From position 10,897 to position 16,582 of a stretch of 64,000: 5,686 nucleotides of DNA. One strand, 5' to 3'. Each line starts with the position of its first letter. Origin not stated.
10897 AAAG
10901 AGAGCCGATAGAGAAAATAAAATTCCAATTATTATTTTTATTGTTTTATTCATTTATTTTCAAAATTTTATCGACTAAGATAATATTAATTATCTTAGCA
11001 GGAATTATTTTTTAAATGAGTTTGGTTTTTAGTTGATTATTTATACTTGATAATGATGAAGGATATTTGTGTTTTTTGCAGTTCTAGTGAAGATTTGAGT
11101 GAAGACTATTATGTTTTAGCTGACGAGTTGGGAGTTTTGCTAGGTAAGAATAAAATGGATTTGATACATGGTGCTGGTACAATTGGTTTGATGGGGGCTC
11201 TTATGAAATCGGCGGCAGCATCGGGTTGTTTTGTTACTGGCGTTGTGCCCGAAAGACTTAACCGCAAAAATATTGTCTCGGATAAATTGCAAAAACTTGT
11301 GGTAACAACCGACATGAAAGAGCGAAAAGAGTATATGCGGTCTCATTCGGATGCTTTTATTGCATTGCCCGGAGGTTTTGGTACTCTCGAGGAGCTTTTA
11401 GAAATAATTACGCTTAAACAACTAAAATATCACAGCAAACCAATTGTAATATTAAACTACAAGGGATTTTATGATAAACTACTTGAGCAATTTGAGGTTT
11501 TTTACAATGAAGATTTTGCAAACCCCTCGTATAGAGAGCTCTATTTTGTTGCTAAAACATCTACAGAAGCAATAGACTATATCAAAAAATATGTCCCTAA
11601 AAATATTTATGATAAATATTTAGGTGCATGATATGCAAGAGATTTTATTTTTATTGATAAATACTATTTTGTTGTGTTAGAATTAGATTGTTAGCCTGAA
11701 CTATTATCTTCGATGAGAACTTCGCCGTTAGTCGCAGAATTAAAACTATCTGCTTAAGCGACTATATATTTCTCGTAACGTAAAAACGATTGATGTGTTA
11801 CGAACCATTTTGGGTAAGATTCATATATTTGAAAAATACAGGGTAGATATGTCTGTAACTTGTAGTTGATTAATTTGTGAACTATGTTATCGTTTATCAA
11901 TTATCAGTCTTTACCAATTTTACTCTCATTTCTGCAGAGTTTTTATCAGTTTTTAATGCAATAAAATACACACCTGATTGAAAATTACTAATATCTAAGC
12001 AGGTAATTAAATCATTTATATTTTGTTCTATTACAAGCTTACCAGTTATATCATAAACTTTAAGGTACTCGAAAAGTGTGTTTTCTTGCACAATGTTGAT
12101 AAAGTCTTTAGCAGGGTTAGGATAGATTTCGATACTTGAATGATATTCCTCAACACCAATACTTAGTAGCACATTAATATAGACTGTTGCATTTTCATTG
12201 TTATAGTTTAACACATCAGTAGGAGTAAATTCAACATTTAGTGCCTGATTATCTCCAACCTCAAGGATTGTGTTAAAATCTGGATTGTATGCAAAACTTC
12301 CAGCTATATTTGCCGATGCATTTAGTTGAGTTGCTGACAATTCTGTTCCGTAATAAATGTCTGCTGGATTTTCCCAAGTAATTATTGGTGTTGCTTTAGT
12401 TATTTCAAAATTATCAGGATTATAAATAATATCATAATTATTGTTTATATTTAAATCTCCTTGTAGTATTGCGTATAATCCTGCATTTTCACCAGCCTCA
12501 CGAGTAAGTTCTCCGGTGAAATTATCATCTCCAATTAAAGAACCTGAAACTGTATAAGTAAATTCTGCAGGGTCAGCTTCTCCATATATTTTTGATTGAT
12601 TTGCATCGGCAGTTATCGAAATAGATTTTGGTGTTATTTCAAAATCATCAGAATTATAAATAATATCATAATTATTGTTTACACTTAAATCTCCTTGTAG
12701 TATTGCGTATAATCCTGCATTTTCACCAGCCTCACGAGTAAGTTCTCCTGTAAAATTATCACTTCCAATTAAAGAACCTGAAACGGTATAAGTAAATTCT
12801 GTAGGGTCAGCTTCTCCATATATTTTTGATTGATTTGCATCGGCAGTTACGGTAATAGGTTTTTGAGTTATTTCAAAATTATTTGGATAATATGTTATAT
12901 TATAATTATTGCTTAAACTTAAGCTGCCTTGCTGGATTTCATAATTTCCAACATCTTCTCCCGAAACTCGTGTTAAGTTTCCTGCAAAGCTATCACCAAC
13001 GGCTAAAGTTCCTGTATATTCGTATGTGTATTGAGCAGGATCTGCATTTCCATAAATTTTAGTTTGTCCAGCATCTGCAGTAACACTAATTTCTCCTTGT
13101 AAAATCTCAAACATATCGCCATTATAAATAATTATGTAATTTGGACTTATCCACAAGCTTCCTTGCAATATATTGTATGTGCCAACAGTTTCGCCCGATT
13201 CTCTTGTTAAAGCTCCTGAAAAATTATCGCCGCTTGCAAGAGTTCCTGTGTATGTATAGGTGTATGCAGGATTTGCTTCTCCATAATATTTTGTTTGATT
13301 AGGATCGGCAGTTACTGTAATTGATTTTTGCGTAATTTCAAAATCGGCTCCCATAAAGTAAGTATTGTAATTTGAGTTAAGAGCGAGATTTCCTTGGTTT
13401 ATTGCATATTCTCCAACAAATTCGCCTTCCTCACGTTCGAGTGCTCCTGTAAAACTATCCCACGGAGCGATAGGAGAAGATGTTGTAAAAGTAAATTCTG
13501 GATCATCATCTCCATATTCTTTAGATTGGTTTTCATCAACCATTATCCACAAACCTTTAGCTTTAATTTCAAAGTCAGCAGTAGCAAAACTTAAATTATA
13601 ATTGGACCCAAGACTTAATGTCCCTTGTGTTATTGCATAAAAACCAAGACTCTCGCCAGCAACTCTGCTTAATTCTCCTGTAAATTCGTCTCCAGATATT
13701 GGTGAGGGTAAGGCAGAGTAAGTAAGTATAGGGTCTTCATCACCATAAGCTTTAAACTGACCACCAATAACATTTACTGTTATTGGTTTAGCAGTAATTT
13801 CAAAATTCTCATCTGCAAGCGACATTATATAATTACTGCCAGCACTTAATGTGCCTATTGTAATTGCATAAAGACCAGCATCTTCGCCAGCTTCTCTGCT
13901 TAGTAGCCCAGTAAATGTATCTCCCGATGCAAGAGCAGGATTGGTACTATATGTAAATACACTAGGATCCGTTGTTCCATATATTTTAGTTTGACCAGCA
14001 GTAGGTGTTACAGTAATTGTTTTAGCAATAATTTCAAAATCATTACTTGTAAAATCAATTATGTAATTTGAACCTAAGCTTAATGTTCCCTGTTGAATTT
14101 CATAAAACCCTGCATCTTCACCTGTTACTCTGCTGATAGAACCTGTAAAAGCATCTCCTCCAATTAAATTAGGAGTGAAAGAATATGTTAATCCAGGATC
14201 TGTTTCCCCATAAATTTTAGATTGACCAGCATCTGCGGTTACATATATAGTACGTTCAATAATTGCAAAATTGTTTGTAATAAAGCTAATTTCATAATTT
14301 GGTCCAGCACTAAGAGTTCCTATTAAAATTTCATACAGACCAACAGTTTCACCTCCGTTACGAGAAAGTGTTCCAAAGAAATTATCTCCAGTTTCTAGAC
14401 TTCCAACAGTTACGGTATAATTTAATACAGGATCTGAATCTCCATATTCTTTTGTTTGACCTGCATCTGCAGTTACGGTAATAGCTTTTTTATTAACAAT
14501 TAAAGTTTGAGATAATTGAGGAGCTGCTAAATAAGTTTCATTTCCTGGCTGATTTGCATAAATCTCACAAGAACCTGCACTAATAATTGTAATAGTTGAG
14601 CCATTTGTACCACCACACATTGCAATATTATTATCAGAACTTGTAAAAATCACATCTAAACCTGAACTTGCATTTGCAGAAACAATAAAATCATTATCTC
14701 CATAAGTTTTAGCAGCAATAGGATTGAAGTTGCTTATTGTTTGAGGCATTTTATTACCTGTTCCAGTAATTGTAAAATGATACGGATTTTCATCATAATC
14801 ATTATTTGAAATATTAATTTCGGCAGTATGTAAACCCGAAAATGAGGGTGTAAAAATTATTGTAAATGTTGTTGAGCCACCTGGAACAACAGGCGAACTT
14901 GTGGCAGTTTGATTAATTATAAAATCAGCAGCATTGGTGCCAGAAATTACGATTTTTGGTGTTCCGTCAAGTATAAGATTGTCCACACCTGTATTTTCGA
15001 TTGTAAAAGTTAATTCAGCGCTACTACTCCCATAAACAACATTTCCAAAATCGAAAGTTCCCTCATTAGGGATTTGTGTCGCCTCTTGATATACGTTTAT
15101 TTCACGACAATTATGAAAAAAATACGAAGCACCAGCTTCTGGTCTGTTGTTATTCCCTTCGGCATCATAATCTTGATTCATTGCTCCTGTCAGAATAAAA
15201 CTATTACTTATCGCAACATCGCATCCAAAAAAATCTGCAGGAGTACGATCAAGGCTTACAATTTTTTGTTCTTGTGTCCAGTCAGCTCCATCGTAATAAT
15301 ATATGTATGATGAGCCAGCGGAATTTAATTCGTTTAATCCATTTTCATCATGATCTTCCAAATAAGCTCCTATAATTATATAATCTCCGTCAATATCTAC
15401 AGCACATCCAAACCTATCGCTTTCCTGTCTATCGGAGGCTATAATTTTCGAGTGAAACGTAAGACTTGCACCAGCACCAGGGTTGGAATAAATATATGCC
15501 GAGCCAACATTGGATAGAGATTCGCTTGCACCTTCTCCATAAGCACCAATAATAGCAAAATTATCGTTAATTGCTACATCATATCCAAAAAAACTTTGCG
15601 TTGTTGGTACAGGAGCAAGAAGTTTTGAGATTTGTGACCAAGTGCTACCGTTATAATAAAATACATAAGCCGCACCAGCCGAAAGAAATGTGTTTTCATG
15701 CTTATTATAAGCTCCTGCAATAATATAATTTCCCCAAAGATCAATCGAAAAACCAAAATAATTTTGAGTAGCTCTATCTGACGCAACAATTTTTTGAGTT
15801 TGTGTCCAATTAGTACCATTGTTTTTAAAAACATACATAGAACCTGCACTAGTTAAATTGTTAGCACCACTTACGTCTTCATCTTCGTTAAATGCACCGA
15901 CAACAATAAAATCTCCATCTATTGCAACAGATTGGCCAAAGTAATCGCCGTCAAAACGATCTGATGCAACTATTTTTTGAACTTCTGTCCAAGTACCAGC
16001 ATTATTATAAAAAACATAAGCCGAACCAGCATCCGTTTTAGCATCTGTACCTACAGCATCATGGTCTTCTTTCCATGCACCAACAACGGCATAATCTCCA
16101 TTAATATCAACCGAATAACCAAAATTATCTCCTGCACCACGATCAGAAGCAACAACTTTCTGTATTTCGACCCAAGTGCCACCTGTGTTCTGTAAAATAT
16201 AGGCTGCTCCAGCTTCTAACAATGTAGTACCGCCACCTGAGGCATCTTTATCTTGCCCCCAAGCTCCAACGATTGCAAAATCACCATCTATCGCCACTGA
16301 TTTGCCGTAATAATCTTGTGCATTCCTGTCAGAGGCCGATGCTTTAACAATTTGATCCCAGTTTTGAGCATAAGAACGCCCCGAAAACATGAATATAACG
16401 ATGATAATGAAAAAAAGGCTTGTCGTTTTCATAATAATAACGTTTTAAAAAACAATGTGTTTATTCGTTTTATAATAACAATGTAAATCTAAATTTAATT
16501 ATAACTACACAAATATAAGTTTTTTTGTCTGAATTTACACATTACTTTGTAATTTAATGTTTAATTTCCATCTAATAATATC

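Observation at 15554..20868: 818-bp nucleotide-identical tract shared by two tandem giant adhesin genes: a gene-conversion or recombination substrate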

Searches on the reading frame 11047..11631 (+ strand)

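Call 28: search_protein_families(library=pfam, proteins=[window:11047-11631:+], max_evalue=0.001)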
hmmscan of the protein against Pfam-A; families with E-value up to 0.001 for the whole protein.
window:11047-11631:+ (194 aa): 2 families
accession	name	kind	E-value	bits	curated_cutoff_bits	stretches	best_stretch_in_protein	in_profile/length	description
PF03641.19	Lysine_decarbox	-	6.3e-39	133.6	27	1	49-178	1-130/131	Possible lysine decarboxylase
PF18306.6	LDcluster4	-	3.5e-14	53.1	26.3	1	7-137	4-124/151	SLOG cluster4 family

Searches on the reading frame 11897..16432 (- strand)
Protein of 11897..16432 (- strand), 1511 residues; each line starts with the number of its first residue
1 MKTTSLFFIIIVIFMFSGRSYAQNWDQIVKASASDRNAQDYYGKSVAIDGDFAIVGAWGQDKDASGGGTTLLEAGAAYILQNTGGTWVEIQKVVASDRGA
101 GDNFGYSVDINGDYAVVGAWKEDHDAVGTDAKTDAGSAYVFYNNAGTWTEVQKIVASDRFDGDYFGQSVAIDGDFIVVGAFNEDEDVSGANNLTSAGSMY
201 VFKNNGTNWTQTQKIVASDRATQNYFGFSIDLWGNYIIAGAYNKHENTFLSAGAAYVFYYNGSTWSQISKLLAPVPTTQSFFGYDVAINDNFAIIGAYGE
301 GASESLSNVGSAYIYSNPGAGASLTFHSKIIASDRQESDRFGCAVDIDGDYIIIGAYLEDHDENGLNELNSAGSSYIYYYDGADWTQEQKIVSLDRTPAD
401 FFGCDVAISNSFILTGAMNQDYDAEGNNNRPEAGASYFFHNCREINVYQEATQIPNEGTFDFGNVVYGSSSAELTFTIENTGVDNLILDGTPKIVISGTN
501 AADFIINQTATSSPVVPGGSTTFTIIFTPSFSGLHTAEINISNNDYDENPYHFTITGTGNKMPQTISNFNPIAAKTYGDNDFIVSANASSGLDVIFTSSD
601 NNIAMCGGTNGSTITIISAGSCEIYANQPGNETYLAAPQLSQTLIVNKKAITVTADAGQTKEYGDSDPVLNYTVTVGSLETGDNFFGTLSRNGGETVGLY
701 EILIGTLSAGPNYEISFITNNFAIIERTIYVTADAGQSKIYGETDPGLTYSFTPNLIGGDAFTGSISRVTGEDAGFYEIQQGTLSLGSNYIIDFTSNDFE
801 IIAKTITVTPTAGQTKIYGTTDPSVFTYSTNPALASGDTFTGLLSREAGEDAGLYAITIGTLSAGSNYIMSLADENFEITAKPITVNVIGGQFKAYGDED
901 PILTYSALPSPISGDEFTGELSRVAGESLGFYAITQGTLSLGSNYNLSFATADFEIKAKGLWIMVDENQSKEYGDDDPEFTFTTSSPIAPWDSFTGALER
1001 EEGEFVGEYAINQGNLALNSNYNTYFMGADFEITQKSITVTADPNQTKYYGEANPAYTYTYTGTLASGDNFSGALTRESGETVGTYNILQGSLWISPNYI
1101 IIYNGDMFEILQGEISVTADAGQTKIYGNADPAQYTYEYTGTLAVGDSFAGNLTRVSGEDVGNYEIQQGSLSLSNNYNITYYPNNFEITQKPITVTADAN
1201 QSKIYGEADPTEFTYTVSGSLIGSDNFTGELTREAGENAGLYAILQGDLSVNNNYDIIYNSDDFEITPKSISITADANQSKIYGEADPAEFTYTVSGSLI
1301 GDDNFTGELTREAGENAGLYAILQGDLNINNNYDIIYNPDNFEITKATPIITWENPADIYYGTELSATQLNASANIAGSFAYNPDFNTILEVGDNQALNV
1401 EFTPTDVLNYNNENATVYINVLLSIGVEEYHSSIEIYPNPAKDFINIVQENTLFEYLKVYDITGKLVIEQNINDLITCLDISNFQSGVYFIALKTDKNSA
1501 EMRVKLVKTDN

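Call 4: search_protein_families(library=pfam, proteins=[window:11897-16432:-], max_evalue=0.01)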
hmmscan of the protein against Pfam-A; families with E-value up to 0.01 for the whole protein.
window:11897-16432:- (1511 aa): 7 families
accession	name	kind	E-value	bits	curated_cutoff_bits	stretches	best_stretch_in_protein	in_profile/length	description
PF18676.6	MBG_2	-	7.1e-135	440.3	25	9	1193-1264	1-71/72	MBG domain (YGX type)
PF14312.12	FG-GAP_2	-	4.7e-93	305.7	23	7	148-202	1-49/49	FG-GAP repeat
PF18962.6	Por_Secre_tail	-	9.2e-15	55.1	27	1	1436-1500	1-69/75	Secretion system C-terminal sorting domain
PF22544.2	HYDIN_VesB_CFA65-like_Ig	-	4e-09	37.1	25.5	1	459-557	9-99/100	HYDIN/CFA65/VesB-like, Ig-like domain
PF07610.17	DUF1573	-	2.7e-05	24.5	26.1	1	457-557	5-96/98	Protein of unknown function (DUF1573)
PF22073.2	Cep192_D4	-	0.0011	19.6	35.5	0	459-559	10-111/112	Cep192 domain 4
PF15780.11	ASH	-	0.0043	17.6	27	0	460-545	14-92/98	Abnormal spindle-like microcephaly-assoc'd, ASPM-SPD-2-Hydin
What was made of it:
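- On T9SS cargo protein (type A C-terminal sorting domain): PF18962 matches with E about 1e-14 in both proteins (call 4).
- On Integrin-alpha-like FG-GAP propeller adhesin: There are seven FG-GAP_2 matches plus a HYDIN/VesB-like Ig domain (call 4).
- Closest known: Integrin alpha-subunit headpiece. Same: Pfam finds seven FG-GAP_2 repeats (call 4).
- Checked: The domain order is correct: 7 FG-GAP_2, an Ig-like domain, 8-9 MBG_2 and Por_Secre_tail (call 4).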

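Call 9: find_encoding_contigs(protein=window:11897-16432:-, flank=10000, max_places=10)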
Protein window:11897-16432:- (1511 aa): no gene with exactly this product is on record in the collection.
